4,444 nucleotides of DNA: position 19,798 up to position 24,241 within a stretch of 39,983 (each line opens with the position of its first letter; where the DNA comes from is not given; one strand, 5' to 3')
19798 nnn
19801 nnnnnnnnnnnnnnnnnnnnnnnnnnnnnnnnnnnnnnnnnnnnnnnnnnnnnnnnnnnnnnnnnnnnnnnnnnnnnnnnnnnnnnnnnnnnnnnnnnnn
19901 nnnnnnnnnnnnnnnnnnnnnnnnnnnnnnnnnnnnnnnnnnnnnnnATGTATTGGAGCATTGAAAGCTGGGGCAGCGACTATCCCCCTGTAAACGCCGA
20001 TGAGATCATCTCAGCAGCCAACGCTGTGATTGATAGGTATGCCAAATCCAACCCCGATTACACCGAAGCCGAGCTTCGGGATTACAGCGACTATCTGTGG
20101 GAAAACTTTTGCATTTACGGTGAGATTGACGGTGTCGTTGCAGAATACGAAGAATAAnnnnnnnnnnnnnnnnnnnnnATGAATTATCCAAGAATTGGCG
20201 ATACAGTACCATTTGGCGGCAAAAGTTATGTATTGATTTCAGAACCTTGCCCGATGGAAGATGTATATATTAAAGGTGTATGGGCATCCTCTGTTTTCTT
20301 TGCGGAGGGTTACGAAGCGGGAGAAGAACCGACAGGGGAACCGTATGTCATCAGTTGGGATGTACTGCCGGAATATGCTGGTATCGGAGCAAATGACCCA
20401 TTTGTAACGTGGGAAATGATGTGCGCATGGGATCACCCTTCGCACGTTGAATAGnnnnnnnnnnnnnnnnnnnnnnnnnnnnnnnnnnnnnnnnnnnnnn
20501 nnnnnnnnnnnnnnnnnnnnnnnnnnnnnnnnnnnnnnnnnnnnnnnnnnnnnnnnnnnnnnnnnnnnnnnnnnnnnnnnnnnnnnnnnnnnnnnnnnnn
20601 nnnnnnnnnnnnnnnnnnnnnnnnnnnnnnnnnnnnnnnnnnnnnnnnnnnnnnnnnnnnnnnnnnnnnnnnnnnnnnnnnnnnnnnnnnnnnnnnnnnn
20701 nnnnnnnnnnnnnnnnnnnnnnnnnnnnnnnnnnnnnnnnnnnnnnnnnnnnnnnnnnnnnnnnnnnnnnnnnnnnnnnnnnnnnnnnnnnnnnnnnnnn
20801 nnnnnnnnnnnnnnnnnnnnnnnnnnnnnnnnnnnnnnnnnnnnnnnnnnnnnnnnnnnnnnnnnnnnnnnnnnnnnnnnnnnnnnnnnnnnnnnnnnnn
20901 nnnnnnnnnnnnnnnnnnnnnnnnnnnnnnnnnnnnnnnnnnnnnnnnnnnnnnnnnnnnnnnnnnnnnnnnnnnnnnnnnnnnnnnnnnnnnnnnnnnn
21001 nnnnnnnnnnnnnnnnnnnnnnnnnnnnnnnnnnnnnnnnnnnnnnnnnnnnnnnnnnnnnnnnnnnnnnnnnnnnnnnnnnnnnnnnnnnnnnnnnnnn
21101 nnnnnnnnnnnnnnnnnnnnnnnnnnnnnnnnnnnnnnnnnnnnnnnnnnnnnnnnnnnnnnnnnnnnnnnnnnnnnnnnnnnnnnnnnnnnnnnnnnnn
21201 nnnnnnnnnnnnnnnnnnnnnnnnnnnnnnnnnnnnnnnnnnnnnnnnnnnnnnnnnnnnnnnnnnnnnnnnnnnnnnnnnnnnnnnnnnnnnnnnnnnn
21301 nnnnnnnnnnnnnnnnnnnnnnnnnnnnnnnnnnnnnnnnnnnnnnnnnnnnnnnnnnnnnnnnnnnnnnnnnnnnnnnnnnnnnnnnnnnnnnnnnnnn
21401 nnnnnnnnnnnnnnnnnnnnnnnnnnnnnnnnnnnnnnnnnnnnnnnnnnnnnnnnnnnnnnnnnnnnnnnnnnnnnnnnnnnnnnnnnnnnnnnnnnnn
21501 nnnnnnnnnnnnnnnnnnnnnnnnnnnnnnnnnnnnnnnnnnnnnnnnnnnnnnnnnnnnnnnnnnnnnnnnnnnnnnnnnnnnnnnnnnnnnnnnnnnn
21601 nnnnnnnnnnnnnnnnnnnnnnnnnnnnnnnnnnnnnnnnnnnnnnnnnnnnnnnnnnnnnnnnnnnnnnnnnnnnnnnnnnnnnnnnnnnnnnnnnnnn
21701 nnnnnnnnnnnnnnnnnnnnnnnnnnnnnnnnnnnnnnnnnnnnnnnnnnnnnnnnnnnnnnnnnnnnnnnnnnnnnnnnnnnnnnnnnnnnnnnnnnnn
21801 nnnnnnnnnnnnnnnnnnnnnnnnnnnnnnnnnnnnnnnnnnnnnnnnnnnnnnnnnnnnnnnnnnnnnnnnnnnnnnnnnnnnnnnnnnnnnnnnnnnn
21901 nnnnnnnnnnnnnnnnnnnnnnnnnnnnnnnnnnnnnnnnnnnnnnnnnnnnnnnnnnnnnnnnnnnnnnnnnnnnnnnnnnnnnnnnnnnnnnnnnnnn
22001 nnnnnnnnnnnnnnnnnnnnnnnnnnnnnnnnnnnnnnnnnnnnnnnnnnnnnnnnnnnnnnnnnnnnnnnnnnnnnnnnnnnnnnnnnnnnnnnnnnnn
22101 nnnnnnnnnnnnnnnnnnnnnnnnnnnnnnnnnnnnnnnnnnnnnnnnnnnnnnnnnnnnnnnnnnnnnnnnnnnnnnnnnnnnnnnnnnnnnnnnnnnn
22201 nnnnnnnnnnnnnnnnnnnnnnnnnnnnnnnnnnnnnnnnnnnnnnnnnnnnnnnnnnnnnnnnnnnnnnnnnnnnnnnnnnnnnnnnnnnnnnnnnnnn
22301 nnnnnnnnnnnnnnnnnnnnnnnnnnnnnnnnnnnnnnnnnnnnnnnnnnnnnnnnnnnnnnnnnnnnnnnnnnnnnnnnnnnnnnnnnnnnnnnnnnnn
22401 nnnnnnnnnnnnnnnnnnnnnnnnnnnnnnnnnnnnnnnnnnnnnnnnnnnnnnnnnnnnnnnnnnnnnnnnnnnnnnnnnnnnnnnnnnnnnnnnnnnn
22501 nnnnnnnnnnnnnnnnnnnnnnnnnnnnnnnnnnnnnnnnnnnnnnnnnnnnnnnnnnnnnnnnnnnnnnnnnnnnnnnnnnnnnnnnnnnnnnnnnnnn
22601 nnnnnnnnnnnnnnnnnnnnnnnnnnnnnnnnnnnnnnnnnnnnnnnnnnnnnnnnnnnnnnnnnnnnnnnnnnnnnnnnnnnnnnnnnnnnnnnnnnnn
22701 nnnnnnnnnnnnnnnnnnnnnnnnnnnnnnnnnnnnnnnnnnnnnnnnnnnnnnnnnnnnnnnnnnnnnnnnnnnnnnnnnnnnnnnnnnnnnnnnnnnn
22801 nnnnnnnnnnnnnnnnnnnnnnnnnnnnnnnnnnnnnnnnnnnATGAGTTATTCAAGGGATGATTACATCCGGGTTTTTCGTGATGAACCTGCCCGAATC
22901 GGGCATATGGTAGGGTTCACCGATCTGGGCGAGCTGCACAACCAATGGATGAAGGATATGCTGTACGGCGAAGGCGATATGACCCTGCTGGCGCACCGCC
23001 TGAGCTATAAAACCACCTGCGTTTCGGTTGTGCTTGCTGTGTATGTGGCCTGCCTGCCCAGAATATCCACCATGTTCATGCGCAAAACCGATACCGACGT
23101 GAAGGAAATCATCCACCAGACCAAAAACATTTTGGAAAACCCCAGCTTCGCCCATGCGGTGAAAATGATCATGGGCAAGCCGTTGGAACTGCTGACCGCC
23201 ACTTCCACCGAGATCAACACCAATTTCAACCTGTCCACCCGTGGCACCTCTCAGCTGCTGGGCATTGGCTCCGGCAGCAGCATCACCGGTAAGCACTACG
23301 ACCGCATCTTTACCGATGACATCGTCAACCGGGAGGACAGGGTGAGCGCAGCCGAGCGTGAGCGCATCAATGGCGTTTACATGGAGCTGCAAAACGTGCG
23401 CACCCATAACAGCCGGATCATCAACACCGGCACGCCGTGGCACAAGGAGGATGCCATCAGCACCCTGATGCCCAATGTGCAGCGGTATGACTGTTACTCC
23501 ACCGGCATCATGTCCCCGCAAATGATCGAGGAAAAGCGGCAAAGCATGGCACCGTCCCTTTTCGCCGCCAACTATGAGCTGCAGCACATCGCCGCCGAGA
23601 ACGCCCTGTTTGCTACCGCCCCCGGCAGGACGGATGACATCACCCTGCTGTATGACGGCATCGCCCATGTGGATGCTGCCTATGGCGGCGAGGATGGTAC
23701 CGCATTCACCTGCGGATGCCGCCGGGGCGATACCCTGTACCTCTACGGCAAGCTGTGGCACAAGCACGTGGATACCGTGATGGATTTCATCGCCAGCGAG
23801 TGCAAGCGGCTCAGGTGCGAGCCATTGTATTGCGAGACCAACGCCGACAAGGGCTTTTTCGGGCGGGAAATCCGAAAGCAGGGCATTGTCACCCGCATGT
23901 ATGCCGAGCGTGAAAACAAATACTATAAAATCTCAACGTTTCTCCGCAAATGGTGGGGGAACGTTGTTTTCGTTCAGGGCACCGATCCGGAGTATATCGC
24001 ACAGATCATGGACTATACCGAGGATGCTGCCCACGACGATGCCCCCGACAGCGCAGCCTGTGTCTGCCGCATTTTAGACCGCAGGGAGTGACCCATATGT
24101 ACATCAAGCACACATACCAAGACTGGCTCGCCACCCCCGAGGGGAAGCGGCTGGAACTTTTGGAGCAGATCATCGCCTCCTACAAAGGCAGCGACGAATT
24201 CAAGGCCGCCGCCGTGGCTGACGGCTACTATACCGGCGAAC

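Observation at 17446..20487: Insulated accessory operon gated by a solitary RHH repressor (immI-like / anti-defence-like)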

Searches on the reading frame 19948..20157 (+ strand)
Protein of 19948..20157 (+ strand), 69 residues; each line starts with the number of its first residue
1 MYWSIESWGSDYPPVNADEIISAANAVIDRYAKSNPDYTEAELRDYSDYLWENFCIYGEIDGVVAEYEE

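Call 7: search_protein_families(library=pfam, proteins=[window:19948-20157:+], max_evalue=0.1)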
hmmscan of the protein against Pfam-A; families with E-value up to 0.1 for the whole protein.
window:19948-20157:+ (69 aa): 0 families

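Call 8: search_protein_families(library=phrogs, proteins=[window:19948-20157:+], max_evalue=0.1)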
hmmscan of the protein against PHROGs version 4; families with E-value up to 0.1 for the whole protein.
window:19948-20157:+ (69 aa): 0 families

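Call 21: search_protein_families(library=ncbifam, proteins=[window:19948-20157:+], max_evalue=0.1)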
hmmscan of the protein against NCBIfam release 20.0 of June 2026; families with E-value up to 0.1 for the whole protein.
window:19948-20157:+ (69 aa): 0 families

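Call 22: search_protein_families(library=padloc, proteins=[window:19948-20157:+], max_evalue=0.1)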
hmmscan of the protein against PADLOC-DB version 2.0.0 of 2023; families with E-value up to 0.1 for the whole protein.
window:19948-20157:+ (69 aa): 0 families

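Call 97: search_dna_similar(query=window:19948-20157:+, collection=phages, mode=protein, max_rows=12, max_evalue=0.01)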
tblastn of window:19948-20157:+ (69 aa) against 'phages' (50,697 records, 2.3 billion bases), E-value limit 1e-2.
No match.

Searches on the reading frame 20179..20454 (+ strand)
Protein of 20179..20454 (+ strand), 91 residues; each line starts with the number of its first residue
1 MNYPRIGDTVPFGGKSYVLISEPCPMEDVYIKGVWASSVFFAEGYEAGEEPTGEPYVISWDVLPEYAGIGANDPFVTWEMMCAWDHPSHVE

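Call 7: search_protein_families(library=pfam, proteins=[window:20179-20454:+], max_evalue=0.1)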
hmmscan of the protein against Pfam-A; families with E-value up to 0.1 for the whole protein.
window:20179-20454:+ (91 aa): 0 families

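Call 8: search_protein_families(library=phrogs, proteins=[window:20179-20454:+], max_evalue=0.1)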
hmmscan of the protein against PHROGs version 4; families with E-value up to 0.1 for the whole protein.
window:20179-20454:+ (91 aa): 0 families

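Call 21: search_protein_families(library=ncbifam, proteins=[window:20179-20454:+], max_evalue=0.1)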
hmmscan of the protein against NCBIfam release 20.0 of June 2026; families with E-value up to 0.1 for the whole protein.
window:20179-20454:+ (91 aa): 0 families

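Call 22: search_protein_families(library=padloc, proteins=[window:20179-20454:+], max_evalue=0.1)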
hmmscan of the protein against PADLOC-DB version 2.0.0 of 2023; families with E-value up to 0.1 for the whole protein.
window:20179-20454:+ (91 aa): 0 families

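Call 96: search_dna_similar(query=window:20179-20454:+, collection=phages, mode=protein, max_rows=12, max_evalue=0.01)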
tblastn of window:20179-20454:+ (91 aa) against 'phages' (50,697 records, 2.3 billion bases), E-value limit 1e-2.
No match.

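Call 99: find_homologous_proteins(query=window:20179-20454:+, max_evalue=0.001)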
Query window:20179-20454:+ (91 aa): 1 proteins with E <= 0.001 among 1 candidates.
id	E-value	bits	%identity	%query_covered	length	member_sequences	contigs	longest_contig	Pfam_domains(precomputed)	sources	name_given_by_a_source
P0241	2.2e-58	213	100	100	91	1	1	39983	-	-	-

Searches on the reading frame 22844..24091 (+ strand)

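Call 103: search_protein_families(library=pfam, proteins=[window:22844-24091:+], max_evalue=0.01)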
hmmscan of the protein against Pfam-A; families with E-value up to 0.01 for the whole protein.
window:22844-24091:+ (415 aa): 1 family
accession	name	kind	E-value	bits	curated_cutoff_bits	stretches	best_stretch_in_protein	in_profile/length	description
PF22530.2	Terminase-T7_RNaseH-like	-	0.00033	21.3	27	1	276-345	1-72/108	Terminase Bacteriophage T7, Ribonuclease H-like domain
